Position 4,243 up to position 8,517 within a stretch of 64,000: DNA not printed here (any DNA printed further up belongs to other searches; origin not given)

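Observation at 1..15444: Glycosylation island built around a single secreted-type repeat protein, not a self-contained polysaccharide locus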

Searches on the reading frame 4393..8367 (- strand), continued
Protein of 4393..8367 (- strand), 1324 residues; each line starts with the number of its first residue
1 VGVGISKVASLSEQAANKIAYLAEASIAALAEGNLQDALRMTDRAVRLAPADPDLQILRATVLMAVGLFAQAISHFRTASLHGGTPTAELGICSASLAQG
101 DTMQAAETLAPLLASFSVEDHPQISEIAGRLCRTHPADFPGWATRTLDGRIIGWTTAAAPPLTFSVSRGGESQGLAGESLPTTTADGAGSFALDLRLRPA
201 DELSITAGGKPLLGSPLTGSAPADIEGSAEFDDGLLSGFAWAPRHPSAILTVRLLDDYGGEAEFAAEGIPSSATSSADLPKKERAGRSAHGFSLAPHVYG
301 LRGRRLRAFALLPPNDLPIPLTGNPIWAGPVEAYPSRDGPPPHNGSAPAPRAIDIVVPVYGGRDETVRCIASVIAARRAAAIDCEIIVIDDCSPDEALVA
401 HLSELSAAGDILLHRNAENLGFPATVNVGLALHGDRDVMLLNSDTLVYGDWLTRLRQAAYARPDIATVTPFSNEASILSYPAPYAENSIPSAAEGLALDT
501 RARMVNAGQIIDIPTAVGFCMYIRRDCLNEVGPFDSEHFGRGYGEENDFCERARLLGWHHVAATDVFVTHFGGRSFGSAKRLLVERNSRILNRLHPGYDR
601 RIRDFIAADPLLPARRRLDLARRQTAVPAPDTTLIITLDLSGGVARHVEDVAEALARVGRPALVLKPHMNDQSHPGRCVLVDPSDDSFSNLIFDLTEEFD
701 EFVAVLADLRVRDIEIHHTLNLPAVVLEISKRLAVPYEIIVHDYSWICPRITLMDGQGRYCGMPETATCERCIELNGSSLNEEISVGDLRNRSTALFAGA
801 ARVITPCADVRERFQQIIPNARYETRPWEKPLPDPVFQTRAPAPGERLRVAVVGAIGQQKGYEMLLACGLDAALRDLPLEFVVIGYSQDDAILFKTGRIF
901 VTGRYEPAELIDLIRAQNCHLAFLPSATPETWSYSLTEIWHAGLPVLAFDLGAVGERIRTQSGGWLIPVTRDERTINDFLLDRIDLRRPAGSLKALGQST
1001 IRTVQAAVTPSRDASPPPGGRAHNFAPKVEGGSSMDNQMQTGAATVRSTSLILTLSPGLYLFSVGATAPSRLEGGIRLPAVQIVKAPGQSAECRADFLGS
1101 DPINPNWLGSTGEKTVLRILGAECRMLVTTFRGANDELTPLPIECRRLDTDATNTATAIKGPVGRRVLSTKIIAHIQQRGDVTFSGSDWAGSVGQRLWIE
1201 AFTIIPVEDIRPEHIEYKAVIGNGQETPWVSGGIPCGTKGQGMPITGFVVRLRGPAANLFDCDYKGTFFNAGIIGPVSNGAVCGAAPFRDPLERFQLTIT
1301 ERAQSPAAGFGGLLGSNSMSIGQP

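Call 29: search_protein_families(library=ncbifam, proteins=[window:4393-8367:-, L012:2429-4684:+, L012:4653-6017:+, L012:6017-8002:+], max_evalue=0.001)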
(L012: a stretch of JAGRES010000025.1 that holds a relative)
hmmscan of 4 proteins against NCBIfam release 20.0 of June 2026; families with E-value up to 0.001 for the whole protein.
window:4393-8367:- (1324 aa): 3 families
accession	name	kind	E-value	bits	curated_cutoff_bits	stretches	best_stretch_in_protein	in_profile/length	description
TIGR03965.1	mycofact_glyco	equivalog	1.9e-12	46.8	280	1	346-559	69-269/467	mycofactocin biosynthesis glycosyltransferase MftF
NF038299.1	EPS_HpsN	equivalog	2e-06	27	425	1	352-575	2-225/317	hormogonium polysaccharide biosynthesis glycosyltransferase HpsN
NF007482.0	PRK10073.1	equivalog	0.00076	18.6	423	0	352-460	7-111/334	glycosyltransferase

L012:2429-4684:+ (751 aa): 189 families (the best 25 are shown)
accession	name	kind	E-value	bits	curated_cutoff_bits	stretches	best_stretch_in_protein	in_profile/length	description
TIGR01846.1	type_I_sec_HlyB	subfamily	1.2e-166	555.9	725.55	1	34-734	7-693/694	type I secretion system permease/ATPase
TIGR03375.1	type_I_sec_LssB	subfamily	4.1e-140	468.3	693.1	1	28-718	3-687/696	type I secretion system permease/ATPase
TIGR03796.1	NHLM_micro_ABC1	equivalog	2.7e-105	353.1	853.3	1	56-728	43-707/710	NHLP family bacteriocin export ABC transporter peptidase/permease/ATPase subunit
TIGR03797.1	NHLM_micro_ABC2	equivalog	3.4e-101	339.8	709.4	1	176-730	134-682/686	NHLP bacteriocin export ABC transporter permease/ATPase subunit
TIGR02203.1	MsbA_lipidA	equivalog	2.8e-100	336.5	602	1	195-734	32-570/572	lipid A export permease/ATP-binding protein MsbA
TIGR00958.1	3a01208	subfamily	1.4e-90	304.6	874.6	1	193-729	176-710/711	antigen peptide transporter 2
NF045513.1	HepA_fam_ABC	equivalog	5.9e-90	302.4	725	1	215-723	92-599/610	heterocyst formation ABC transporter subunit HepA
TIGR02204.1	MsbA_rel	hypoth_equivalog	2.7e-89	300.4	780.4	1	166-729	6-571/576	ABC transporter, permease/ATP-binding protein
TIGR01193.1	bacteriocin_ABC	subfamily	9.3e-89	298.8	523.85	1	67-729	47-705/708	peptide cleavage/export ABC transporter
TIGR01842.1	type_I_sec_PrtD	subfamily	1.2e-87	294.7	510.15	1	177-720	5-541/544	type I secretion system permease/ATPase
NF052233.1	CphA_assoc_ABC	equivalog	4.5e-86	289.8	880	1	190-743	196-753/766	cyanophycin metabolism-associated ABC transporter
NF010178.0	PRK13657.1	equivalog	1.3e-80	271.5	733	1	175-732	16-569/588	glucan ABC transporter ATP-binding protein/ permease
NF008055.0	PRK10789.1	equivalog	2.2e-76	257.6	845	1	187-734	25-572/590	SmdA family multidrug ABC transporter permease/ATP-binding protein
NF008381.0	PRK11176.1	equivalog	3.9e-76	256.7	867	1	194-733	46-579/582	lipid A ABC transporter ATP-binding protein/permease MsbA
TIGR02857.1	CydD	equivalog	7.1e-69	233.1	435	2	450-705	275-529/529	thiol reductant ABC exporter subunit CydD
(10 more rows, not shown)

L012:4653-6017:+ (454 aa): 9 families
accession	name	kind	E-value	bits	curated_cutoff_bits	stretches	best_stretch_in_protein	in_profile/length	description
TIGR01843.1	type_I_hlyD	subfamily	9.2e-94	314.8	208.65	1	38-452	4-421/422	HlyD family type I secretion periplasmic adaptor subunit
TIGR01730.1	RND_mfp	subfamily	6e-13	48.4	94.9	2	223-429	53-246/322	efflux RND transporter periplasmic adaptor subunit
TIGR03794.1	NHLM_micro_HlyD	equivalog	2.9e-11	42.9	156.2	1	32-382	14-339/421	NHLP bacteriocin system secretion protein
TIGR02971.1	heterocyst_DevB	subfamily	5e-10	39.3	129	1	69-409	11-313/327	ABC exporter membrane fusion protein, DevB family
TIGR00999.1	8a0102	subfamily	6.4e-09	35.3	319.3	1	269-381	64-173/271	CzcB/NccB family metal efflux transporter periplasmic adaptor subunit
TIGR00998.1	8a0101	subfamily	1.3e-07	30.9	390.8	1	90-378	55-284/334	EmrA/EmrK family multidrug efflux transporter periplasmic adaptor subunit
TIGR01000.1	bacteriocin_acc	subfamily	2.6e-07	29.9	258.85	1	158-437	170-448/457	bacteriocin secretion accessory protein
NF002939.0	PRK03598.1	equivalog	2.8e-06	26.7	393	0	88-199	55-170/332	secretion protein HlyD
NF007785.0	PRK10476.1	equivalog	5.3e-05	22.2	376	0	88-123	59-94/347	multidrug transporter subunit MdtN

L012:6017-8002:+ (661 aa): 4 families
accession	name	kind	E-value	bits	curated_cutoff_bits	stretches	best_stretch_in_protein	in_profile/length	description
NF033786.1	phenyl_MerG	equivalog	1.1e-33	117.1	350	4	133-231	55-160/217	phenylmercury resistance protein MerG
NF047621.1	FlgprotMotXVib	equivalog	4.3e-31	108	330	3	486-570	91-175/211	flagellar protein MotX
NF038194.1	AlgK_TPR_lipo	equivalog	3.4e-13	49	700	2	180-315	298-431/448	alginate biosynthesis TPR repeat lipoprotein AlgK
NF045484.1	TransRegExoR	equivalog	1.1e-10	41.3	450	0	150-219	127-200/267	exopolysaccharide production regulator ExoR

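Call 30: search_solved_structures(query=window:4393-8367:-, max_evalue=0.01)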
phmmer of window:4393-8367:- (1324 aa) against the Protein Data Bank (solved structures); distinct sequences matched with E-value up to 0.01: 0.

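Call 65: search_protein_families(library=pfam, proteins=[L081:13234-14145:-, L004:16617-17753:+, L035:18159-19529:-, L006:950-3547:+, L011:16657-19119:-, L011:3147-4289:-, L007:15490-16389:+, L051:18487-20337:-, L011:19940-21400:+, L010:3-3809:-], max_evalue=0.0001)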
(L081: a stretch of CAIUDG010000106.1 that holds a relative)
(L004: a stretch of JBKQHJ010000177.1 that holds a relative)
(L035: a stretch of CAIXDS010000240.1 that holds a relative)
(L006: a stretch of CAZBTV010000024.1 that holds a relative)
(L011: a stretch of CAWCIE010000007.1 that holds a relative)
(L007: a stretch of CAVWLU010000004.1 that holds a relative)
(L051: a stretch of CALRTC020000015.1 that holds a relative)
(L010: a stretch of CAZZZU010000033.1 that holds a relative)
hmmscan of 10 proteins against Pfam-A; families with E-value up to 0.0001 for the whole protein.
L081:13234-14145:- (303 aa): 5 families
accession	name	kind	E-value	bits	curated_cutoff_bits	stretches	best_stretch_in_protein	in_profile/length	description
PF01370.27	Epimerase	-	2e-39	135.9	20.9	1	23-233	1-240/240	NAD dependent epimerase/dehydratase family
PF16363.11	GDP_Man_Dehyd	-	1.2e-27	97.7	27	1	64-295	75-331/332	GDP-mannose 4,6 dehydratase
PF04321.23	RmlD_sub_bind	-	5e-07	29.5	27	1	23-200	3-178/287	RmlD substrate binding domain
PF01073.25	3Beta_HSD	-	1.5e-05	24.6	22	0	64-218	66-226/280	3-beta hydroxysteroid dehydrogenase/isomerase family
PF07993.18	NAD_binding_4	-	3e-05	23.8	20.1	0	60-216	84-257/258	Male sterility protein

L004:16617-17753:+ (378 aa): 1 family
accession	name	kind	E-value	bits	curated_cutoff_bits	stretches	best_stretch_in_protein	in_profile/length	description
PF01041.23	DegT_DnrJ_EryC1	-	2.4e-109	366.3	19.8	1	26-375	4-360/360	DegT/DnrJ/EryC1/StrS aminotransferase family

L035:18159-19529:- (456 aa): 3 families
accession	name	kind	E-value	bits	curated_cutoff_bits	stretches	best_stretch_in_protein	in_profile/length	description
PF13704.12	Glyco_tranf_2_4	-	3.7e-14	53.4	27.5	1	20-115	1-95/98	Glycosyl transferase family 2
PF01697.33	Glyco_transf_92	-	1.4e-12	48.2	23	1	25-182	19-192/249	Glycosyltransferase family 92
PF22633.2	F5_F8_type_C_2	-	2e-05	25.6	27.8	0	349-391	12-54/91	NedA-like, galactose-binding domain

L006:950-3547:+ (865 aa): 4 families
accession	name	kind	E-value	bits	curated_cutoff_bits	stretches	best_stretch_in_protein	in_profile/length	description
PF00535.33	Glycos_transf_2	-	1.5e-43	149.1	23.3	2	322-473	1-155/168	Glycosyl transferase family 2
PF13641.12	Glyco_tranf_2_3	-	1.7e-25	90.9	27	2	587-825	1-226/230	Glycosyltransferase like family 2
PF10111.15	Glyco_tranf_2_2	-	2.1e-13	50.8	27.3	0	344-427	23-107/276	Glycosyltransferase like family 2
PF13632.12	Glyco_trans_2_3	-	8.2e-07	29.5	27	1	674-826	2-139/198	Glycosyl transferase family group 2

L011:16657-19119:- (820 aa): 4 families
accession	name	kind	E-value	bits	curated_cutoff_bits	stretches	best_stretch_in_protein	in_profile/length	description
PF01400.30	Astacin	-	2.5e-23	83.2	22.5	1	70-222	6-152/189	Astacin (Peptidase family M12A)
PF13290.12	CHB_HEX_C_1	-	8.1e-19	67.8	22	1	747-811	1-65/67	Chitobiase/beta-hexosaminidase C-terminal domain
PF13287.12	Fn3_assoc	-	7.4e-13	48.8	23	1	759-816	2-59/59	Fn3 associated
PF18998.6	Flg_new_2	-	7.1e-07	29.6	23.6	1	582-640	9-71/73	Divergent InlB B-repeat domain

L011:3147-4289:- (380 aa): 1 family
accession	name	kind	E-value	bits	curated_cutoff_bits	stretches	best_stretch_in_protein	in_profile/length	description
PF13469.12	Sulfotransfer_3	-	4.3e-16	60.3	27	1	122-308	1-213/216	Sulfotransferase family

L007:15490-16389:+ (299 aa): 1 family
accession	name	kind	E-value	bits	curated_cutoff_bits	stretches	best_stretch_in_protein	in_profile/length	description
PF01507.26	PAPS_reduct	-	6.4e-56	189.5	22.5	1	27-253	2-174/175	Phosphoadenosine phosphosulfate reductase domain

L051:18487-20337:- (616 aa): 6 families
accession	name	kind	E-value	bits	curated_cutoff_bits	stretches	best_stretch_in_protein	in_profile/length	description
PF01583.26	APS_kinase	-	5.9e-66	221.6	21.1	1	441-589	2-151/152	Adenylylsulphate kinase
PF00009.33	GTP_EFTU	-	1.6e-41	142.4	26.5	1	5-208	4-181/188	Elongation factor Tu GTP binding domain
PF22594.2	GTP-eEF1A_C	-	2.6e-28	98.8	27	1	313-411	1-100/101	GTP-eEF1A C-terminal domain-like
PF03144.31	GTP_EFTU_D2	-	1.6e-07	32.1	30.3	1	242-302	6-73/73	Elongation factor Tu domain 2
PF01926.29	MMR_HSR1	-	3.3e-06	27.6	21.9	0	66-147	27-113/113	50S ribosome-binding GTPase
PF13671.12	AAA_33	-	9.4e-06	26.4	27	0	443-555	1-114/143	AAA domain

L011:19940-21400:+ (486 aa): 1 family
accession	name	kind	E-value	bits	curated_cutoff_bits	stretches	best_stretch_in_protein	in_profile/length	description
PF13609.12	Porin_4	-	2.2e-22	80.7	27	1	40-460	4-305/310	Gram-negative porin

L010:3-3809:- (1269 aa): 5 families
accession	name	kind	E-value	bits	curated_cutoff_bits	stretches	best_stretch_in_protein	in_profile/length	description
PF14307.12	Glyco_tran_WbsX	-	9.7e-126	420.4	25.1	1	275-613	2-350/350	Glycosyltransferase WbsX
PF00534.26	Glycos_transf_1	-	7.5e-22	78.1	26.4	1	797-954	3-159/172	Glycosyl transferases group 1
PF13692.12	Glyco_trans_1_4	-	1e-21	78.2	27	1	820-952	13-141/142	Glycosyl transferases group 1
PF00535.33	Glycos_transf_2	-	9.2e-17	61.9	23.3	1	992-1105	1-113/168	Glycosyl transferase family 2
PF13641.12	Glyco_tranf_2_3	-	4.7e-09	37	27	1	989-1214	1-211/230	Glycosyltransferase like family 2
